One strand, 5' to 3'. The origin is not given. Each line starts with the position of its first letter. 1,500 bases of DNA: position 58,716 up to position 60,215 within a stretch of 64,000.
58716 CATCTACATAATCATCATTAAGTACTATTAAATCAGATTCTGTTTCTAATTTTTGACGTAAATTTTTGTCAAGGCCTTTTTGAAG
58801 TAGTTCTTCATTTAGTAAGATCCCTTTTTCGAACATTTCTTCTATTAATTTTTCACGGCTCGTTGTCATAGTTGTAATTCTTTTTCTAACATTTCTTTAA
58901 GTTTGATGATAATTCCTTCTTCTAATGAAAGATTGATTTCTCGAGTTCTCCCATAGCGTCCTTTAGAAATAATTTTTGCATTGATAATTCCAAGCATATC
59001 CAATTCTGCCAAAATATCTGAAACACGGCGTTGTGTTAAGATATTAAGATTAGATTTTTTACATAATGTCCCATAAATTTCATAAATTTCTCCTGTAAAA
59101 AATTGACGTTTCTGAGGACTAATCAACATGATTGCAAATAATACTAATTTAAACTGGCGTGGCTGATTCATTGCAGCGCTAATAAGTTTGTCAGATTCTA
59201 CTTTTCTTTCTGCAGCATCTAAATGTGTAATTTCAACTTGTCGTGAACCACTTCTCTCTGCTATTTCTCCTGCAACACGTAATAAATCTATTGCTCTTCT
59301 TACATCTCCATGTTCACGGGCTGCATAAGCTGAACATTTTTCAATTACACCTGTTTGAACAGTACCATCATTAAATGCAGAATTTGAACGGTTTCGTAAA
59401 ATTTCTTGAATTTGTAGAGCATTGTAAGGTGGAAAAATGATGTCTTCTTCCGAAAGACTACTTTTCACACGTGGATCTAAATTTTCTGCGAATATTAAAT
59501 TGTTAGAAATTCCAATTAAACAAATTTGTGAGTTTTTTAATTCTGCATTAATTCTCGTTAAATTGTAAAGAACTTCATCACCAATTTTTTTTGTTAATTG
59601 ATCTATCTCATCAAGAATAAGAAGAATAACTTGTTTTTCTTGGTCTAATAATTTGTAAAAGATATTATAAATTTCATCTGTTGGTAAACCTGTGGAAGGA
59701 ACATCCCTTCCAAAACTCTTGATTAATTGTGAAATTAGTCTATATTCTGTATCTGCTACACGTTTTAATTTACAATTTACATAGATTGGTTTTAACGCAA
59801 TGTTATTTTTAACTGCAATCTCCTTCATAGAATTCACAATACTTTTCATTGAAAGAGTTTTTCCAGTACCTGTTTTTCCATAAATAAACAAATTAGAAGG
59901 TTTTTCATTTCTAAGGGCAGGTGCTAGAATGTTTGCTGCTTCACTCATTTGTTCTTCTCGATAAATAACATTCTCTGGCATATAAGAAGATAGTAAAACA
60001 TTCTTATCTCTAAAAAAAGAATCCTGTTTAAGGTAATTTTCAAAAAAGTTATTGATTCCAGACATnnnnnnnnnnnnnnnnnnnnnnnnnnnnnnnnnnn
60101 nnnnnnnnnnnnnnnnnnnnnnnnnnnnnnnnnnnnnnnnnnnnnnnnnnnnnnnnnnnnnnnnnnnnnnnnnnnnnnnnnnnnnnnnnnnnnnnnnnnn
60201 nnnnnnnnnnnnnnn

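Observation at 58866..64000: Replication origin with inverted ORB boxes embedded in a cdc6–polD / RPA-like–mcm replication island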

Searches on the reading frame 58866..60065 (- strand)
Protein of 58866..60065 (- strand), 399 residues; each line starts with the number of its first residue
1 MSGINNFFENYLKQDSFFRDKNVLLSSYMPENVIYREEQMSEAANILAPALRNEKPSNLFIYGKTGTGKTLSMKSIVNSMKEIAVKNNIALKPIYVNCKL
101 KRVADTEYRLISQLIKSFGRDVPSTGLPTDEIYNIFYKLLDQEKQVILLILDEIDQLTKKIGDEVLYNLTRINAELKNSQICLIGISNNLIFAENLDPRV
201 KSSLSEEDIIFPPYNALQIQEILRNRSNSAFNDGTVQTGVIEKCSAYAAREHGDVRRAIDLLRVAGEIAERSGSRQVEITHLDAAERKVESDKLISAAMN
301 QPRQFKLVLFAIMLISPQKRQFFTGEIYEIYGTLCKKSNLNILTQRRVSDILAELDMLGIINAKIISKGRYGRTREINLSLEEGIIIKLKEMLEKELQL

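Call 3: search_protein_families(library=pfam, proteins=[window:58866-60065:-])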
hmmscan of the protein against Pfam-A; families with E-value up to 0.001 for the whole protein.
window:58866-60065:- (399 aa): 13 families
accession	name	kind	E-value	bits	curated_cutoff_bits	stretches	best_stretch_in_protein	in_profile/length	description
PF09079.17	Cdc6_C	-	7.7e-26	90.4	25.1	1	299-387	4-94/96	CDC6, C terminal winged helix domain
PF22703.2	Cdc6_lid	-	1.5e-23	82.9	27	1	221-286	2-67/68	Cdc6 AAA+ ATPase-type lid domain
PF13401.12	AAA_22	-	6.7e-11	43.1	27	1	55-186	4-123/130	AAA domain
PF00004.35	AAA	-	1e-07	32.9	21.2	1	60-203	2-121/131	ATPase family associated with various cellular activities (AAA)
PF01637.24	ATPase_2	-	4.3e-07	30.4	33.2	1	47-184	11-151/225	ATPase domain predominantly from Archaea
PF22606.2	Cdc6-ORC-like_ATPase_lid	-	9.6e-07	29.1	27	1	214-270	1-57/60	Cdc6/ORC-like, ATPase lid domain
PF13191.12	AAA_16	-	3.9e-06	27.9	32.6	1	33-90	2-62/167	AAA ATPase domain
PF05621.17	TniB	-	4.5e-06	26.7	22.4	1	47-188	26-164/189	Bacterial TniB protein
PF05729.18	NACHT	-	9.3e-06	26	26.7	1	59-163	3-99/167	NACHT domain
PF00270.35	DEAD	-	0.00021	21.5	26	0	57-182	15-154/167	DEAD/DEAH box helicase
PF24883.2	NPHP3_N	-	0.00046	20.9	24.8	0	54-119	20-80/164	Nephrocystin 3, N-terminal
PF00308.24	Bac_DnaA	-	0.0007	20.3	23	0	47-86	26-64/162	Bacterial DnaA ATPAse domain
PF16796.11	Microtub_bd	-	0.00078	19.8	27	0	40-85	76-120/155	Microtubule binding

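Call 9: find_encoding_contigs(protein=window:58866-60065:-, flank=10000, max_places=10)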
Protein window:58866-60065:- (399 aa): 21 contigs read that carry it; 10 places shown.
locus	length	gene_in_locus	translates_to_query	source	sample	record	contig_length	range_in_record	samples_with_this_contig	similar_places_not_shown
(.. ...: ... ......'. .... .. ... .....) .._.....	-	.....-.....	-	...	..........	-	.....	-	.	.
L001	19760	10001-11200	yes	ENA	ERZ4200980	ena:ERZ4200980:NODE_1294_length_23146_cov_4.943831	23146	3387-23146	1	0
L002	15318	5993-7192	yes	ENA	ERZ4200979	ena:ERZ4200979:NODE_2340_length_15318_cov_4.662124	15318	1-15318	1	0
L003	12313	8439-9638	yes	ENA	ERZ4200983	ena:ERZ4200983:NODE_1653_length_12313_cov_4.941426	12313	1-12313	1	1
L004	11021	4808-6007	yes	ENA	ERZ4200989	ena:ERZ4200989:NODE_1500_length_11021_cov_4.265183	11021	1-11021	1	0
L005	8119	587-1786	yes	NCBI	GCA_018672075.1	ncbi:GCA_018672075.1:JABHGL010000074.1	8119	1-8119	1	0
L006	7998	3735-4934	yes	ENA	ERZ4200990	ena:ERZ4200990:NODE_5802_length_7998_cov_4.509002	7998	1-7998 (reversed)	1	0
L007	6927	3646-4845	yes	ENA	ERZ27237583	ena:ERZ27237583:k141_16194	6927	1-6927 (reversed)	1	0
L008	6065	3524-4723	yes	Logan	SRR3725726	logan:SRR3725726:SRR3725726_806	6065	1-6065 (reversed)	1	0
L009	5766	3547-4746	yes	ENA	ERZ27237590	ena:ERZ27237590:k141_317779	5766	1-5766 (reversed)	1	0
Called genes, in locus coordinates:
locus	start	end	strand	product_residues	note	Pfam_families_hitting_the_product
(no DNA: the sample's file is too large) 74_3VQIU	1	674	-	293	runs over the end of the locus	PF02498:Bro-N (weak)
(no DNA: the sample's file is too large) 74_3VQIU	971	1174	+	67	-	PF02597:ThiS, PF21965:SAMP2 (weak)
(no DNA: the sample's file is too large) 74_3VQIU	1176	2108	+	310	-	PF01171:ATP_bind_3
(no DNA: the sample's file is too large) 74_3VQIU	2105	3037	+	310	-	PF00899:ThiF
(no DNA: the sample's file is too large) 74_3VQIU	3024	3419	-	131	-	-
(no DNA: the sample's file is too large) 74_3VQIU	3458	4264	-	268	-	PF22025:ThiI_fer, PF02926:THUMP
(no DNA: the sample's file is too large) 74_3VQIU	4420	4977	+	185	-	PF00352:TBP, PF11858:DUF3378 (faint), PF00352:TBP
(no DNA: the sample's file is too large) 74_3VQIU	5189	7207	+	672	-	PF17207:MCM_OB, PF21120: (faint), PF00493:MCM, PF07728:AAA_5, PF01078:Mg_chelatase, PF17855:MCM_lid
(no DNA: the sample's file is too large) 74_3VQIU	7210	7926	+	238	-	PF16100:RMI2 (weak), PF01336:tRNA_anti-codon (weak)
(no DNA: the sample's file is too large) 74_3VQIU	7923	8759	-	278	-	PF01944:SpoIIM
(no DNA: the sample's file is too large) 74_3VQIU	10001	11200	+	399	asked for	PF01637:ATPase_2 (weak), PF05621:TniB (weak), PF00004:AAA (weak), PF05729:NACHT (weak), PF13401:AAA_22, PF22606:Cdc6-ORC-like_ATPase_lid (weak), PF22703:Cdc6_lid, PF09079:WHD_Cdc6, +1 more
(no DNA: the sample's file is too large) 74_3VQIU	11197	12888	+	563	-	PF00149:Metallophos, PF04042:DNA_pol_E_B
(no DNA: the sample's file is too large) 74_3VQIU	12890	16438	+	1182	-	PF03833:PolC_DP2_N, PF24844:PolC_DP2_central, PF24846:PolC_DP2_cat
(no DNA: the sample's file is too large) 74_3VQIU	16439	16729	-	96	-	PF04242:DUF424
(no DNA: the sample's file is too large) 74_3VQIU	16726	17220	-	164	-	PF01873:eIF-5_eIF-2B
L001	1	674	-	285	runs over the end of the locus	PF02498:Bro-N (weak)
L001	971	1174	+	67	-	PF02597:ThiS, PF21965:SAMP2 (weak)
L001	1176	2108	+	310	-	PF01171:ATP_bind_3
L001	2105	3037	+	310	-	PF00899:ThiF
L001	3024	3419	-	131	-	-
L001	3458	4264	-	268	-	PF22025:ThiI_fer, PF02926:THUMP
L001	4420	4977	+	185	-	PF00352:TBP, PF11858:DUF3378 (faint), PF00352:TBP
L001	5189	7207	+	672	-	PF17207:MCM_OB, PF21120: (faint), PF00493:MCM, PF07728:AAA_5, PF01078:Mg_chelatase, PF17855:MCM_lid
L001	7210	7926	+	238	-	PF16100:RMI2 (weak), PF01336:tRNA_anti-codon (weak)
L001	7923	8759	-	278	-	PF01944:SpoIIM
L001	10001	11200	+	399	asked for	PF01637:ATPase_2 (weak), PF05621:TniB (weak), PF00004:AAA (weak), PF05729:NACHT (weak), PF13401:AAA_22, PF22606:Cdc6-ORC-like_ATPase_lid (weak), PF22703:Cdc6_lid, PF09079:WHD_Cdc6, +1 more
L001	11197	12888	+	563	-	PF00149:Metallophos, PF04042:DNA_pol_E_B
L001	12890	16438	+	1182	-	PF03833:PolC_DP2_N, PF24844:PolC_DP2_central, PF24846:PolC_DP2_cat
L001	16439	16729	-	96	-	PF04242:DUF424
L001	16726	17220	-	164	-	PF01873:eIF-5_eIF-2B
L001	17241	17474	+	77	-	-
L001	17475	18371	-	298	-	PF02002:TFIIE_alpha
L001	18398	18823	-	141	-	PF01870:Hjc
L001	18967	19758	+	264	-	?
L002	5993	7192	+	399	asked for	PF01637:ATPase_2 (weak), PF05621:TniB (weak), PF00004:AAA (weak), PF05729:NACHT (weak), PF13401:AAA_22, PF22606:Cdc6-ORC-like_ATPase_lid (weak), PF22703:Cdc6_lid, PF09079:WHD_Cdc6, +1 more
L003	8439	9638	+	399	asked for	PF01637:ATPase_2 (weak), PF05621:TniB (weak), PF00004:AAA (weak), PF05729:NACHT (weak), PF13401:AAA_22, PF22606:Cdc6-ORC-like_ATPase_lid (weak), PF22703:Cdc6_lid, PF09079:WHD_Cdc6, +1 more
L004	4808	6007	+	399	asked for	PF01637:ATPase_2 (weak), PF05621:TniB (weak), PF00004:AAA (weak), PF05729:NACHT (weak), PF13401:AAA_22, PF22606:Cdc6-ORC-like_ATPase_lid (weak), PF22703:Cdc6_lid, PF09079:WHD_Cdc6, +1 more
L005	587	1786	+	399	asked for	PF01637:ATPase_2 (weak), PF05621:TniB (weak), PF00004:AAA (weak), PF05729:NACHT (weak), PF13401:AAA_22, PF22606:Cdc6-ORC-like_ATPase_lid (weak), PF22703:Cdc6_lid, PF09079:WHD_Cdc6, +1 more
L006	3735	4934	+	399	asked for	PF01637:ATPase_2 (weak), PF05621:TniB (weak), PF00004:AAA (weak), PF05729:NACHT (weak), PF13401:AAA_22, PF22606:Cdc6-ORC-like_ATPase_lid (weak), PF22703:Cdc6_lid, PF09079:WHD_Cdc6, +1 more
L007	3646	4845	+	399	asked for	PF01637:ATPase_2 (weak), PF05621:TniB (weak), PF00004:AAA (weak), PF05729:NACHT (weak), PF13401:AAA_22, PF22606:Cdc6-ORC-like_ATPase_lid (weak), PF22703:Cdc6_lid, PF09079:WHD_Cdc6, +1 more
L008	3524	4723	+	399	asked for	PF01637:ATPase_2 (weak), PF05621:TniB (weak), PF00004:AAA (weak), PF05729:NACHT (weak), PF13401:AAA_22, PF22606:Cdc6-ORC-like_ATPase_lid (weak), PF22703:Cdc6_lid, PF09079:WHD_Cdc6, +1 more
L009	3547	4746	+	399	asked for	PF01637:ATPase_2 (weak), PF05621:TniB (weak), PF00004:AAA (weak), PF05729:NACHT (weak), PF13401:AAA_22, PF22606:Cdc6-ORC-like_ATPase_lid (weak), PF22703:Cdc6_lid, PF09079:WHD_Cdc6, +1 more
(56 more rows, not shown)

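Call 12: find_related_loci(query=window:58866-60065:-, collection=genome_contigs, flank=6000)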
Query window:58866-60065:- (399 aa) in genome_contigs; peptide patterns used: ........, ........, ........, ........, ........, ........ (x = any residue, [..] = any of these).
345 stretches matched a pattern; 14 encode a relative of the query (tblastn E <= 1e-3); 14 distinct loci.
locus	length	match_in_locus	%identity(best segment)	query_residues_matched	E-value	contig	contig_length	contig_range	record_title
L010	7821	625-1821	96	1-399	0e+0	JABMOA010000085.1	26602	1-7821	MAG: Candidatus Woesearchaeota archaeon isolate bin.502 k141_3972170, whole genome shotgun sequence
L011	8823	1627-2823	91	1-399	0e+0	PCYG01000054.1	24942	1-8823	MAG: Candidatus Woesearchaeota archaeon CG10_big_fil_rev_8_21_14_0_10_32_24 CG10_8_21_14_0.10_scaffold_7232_c, whole gen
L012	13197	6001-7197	75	1-399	0e+0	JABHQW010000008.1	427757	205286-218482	MAG: Candidatus Woesearchaeota archaeon isolate SI039_bin115 k141_1797022, whole genome shotgun sequence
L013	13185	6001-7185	75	1-395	0e+0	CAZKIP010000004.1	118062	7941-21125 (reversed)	MAG TPA_asm: uncultured Methanosarcinales archaeon isolate SRP200020_co5_333 genome assembly, contig: NODE_193_length_11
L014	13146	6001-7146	77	4-385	0e+0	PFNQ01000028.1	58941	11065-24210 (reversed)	MAG: Candidatus Woesearchaeota archaeon CG_4_10_14_0_2_um_filter_33_13 CG_4_10_14_0.2_scaffold_98_c, whole genome shotgu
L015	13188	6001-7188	71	4-399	0e+0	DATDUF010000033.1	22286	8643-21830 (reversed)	MAG TPA_asm: Candidatus Nanoarchaeia archaeon isolate SMAG_U8050 k141_209380, whole genome shotgun sequence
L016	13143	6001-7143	75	3-383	0e+0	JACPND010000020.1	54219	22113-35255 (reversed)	MAG: Candidatus Woesearchaeota archaeon isolate NC_groundwater_566_Ag_S-0.1um_44_11 S35_SO-1_scaffold_274020, whole geno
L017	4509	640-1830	60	3-399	1e-171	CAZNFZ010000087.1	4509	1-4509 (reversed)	MAG TPA_asm: uncultured Methanosarcinales archaeon isolate binchicken_co165_133 genome assembly, contig: k141_2372978, w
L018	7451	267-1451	61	4-393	4e-163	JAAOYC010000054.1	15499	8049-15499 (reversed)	Candidatus Woesearchaeota archaeon isolate DPANNHV_H2.bin.19 k83_2894817, whole genome shotgun sequence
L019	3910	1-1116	60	28-399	8e-163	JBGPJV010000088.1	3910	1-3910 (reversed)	MAG: Candidatus Nanoarchaeia archaeon isolate OBJ_0618_7090110_300 k141_3228233_length_3910_cov_10.0000, whole genome sh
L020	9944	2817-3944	48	3-381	1e-120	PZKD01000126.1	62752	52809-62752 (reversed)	Archaeon SCG-AAA382B04 isolate SCG-AAA382B04 AAA382B04_8, whole genome shotgun sequence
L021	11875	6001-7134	47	1-381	8e-120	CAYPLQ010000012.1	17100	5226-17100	MAG TPA_asm: uncultured archaeon isolate ERP127260_co1_43 genome assembly, contig: NODE_1435_length_17100_cov_4.714579,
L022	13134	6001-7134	48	1-381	2e-119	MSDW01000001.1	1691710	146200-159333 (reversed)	MAG: Candidatus Methanohalarchaeum thermophilum isolate HMET1 HMET1_1, whole genome shotgun sequence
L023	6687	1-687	70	171-399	5e-107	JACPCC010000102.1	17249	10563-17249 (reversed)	MAG: Candidatus Woesearchaeota archaeon isolate NC_groundwater_273_Ag_S-0.2um_35_6 S5_GD2017_2_S2_scaffold_4804, whole g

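Call 26: find_related_loci(query=L001:1176-2108:+, collection=metagenome_contigs, flank=10000)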
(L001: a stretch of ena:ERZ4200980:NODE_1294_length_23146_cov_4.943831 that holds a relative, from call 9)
Query L001:1176-2108:+ (310 aa) in metagenome_contigs; peptide patterns used: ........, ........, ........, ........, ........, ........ (x = any residue, [..] = any of these).
207 stretches matched a pattern; 15 encode a relative of the query (tblastn E <= 1e-3); 15 distinct loci.
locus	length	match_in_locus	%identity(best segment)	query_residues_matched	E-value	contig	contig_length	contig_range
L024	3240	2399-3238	97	1-280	0e+0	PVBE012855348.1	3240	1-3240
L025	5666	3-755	86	60-310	5e-154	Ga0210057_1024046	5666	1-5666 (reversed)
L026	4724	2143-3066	65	1-308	7e-146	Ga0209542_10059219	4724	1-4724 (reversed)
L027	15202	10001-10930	66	1-310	2e-143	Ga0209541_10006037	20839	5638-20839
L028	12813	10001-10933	65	1-310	8e-141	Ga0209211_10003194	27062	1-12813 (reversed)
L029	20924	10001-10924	64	1-309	3e-140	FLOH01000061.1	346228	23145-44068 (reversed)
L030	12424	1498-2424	64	1-309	9e-140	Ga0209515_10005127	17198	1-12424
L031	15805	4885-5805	61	1-308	7e-131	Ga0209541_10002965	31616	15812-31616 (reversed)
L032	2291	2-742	63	63-309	6e-114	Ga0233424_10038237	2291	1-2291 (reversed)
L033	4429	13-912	46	1-306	6e-86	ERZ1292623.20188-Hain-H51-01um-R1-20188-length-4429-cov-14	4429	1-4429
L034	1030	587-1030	64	6-154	2e-67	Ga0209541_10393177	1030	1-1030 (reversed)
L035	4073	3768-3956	83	1-63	3e-29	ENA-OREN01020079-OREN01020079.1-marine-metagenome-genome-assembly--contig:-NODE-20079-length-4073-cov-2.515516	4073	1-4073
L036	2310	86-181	97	279-310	6e-15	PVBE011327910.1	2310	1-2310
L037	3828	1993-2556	24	24-232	1e-8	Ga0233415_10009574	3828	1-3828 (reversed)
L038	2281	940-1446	24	40-232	3e-7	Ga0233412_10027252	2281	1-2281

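Call 38: search_solved_structures(query=window:58866-60065:-, max_evalue=0.00001)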
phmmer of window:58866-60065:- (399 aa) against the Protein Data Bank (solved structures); distinct sequences matched with E-value up to 0.00001: 21.
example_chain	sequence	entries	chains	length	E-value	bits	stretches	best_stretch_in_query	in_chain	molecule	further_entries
2qby_A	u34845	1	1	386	1.9e-100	339.9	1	15-388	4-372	Cell division control protein 6 homolog 1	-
2v1u_A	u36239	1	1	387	1.4e-97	330.4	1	15-382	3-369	CELL DIVISION CONTROL PROTEIN 6 HOMOLOG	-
2qby_B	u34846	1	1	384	6e-43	150.7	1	32-394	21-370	Cell division control protein 6 homolog 3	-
8s0e_G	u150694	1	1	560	4.2e-31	111.7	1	14-282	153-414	Cell division control protein 6 homolog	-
8rwv_F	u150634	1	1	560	4.9e-31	111.5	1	14-282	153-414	Cell division control protein 6 homolog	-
7jgr_G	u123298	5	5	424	2.1e-23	86.4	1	20-280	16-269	Cell division control protein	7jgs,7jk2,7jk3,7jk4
1fnn_A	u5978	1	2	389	3.6e-18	69.2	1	20-382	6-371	CELL DIVISION CONTROL PROTEIN 6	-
5uj7_A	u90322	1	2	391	4.5e-17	65.6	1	26-380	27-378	Origin recognition complex subunit 1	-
7jpo_A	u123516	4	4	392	4.5e-17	65.6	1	26-380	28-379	Origin recognition complex subunit 1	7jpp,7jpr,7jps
5ujm_A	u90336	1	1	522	1.5e-16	63.9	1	26-380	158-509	Origin recognition complex subunit 1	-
7ctf_A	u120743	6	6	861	3.5e-16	62.6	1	26-379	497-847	Origin recognition complex subunit 1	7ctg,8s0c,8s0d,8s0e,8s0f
8rwv_A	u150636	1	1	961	4.5e-16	62.3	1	26-379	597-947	Origin recognition complex subunit 1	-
1w5s_A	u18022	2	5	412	3.8e-15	59.3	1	16-375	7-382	ORIGIN RECOGNITION COMPLEX SUBUNIT 2 ORC2 | ORC2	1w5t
4xgc_A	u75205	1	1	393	2.8e-14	56.4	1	25-312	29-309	Origin recognition complex subunit 1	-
7jgr_A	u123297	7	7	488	5e-14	55.6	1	25-312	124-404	Origin recognition complex subunit 1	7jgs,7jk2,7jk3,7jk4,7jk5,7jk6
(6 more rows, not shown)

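Call 40: search_protein_families(library=ncbifam, proteins=[window:58866-60065:-], max_evalue=0.01)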
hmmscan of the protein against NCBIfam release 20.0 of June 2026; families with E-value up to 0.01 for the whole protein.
window:58866-60065:- (399 aa): 11 families
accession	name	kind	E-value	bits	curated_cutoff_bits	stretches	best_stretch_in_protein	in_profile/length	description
NF001625.0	PRK00411.1-3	equivalog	8.8e-146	485.8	501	1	4-386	7-389/415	ORC1-type DNA replication protein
TIGR02928.1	TIGR02928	subfamily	9e-122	406.4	181.3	1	18-379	2-366/366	orc1/cdc6 family replication initiation protein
NF001624.0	PRK00411.1-2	subfamily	7.4e-67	225.8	354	1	14-386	10-368/374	ORC1-type DNA replication protein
NF001623.0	PRK00411.1-1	equivalog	2.9e-57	194.3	311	1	4-396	4-402/411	ORC1-type DNA replication protein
NF001626.0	PRK00411.1-5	equivalog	1.2e-49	169.1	417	1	14-386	13-370/374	ORC1-type DNA replication protein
NF006505.0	PRK08939.1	equivalog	9.3e-05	21.8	228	1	34-96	134-196/306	primosomal protein DnaI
TIGR03420.1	DnaA_homol_Hda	equivalog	0.00013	21.6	194.8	0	37-84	19-66/226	DnaA regulatory inactivator Hda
TIGR00362.1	DnaA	equivalog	0.00022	20.4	343.9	1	53-89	134-170/437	chromosomal replication initiator protein DnaA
NF005992.0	PRK08116.1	subfamily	0.0035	16.5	189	1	36-84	92-142/269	hypothetical protein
NF009067.0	PRK12402.1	equivalog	0.0056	15.7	317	0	42-89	22-69/340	replication factor C small subunit 2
NF005304.0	PRK06835.1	equivalog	0.0075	15.4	215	0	45-78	173-205/330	ATP-binding protein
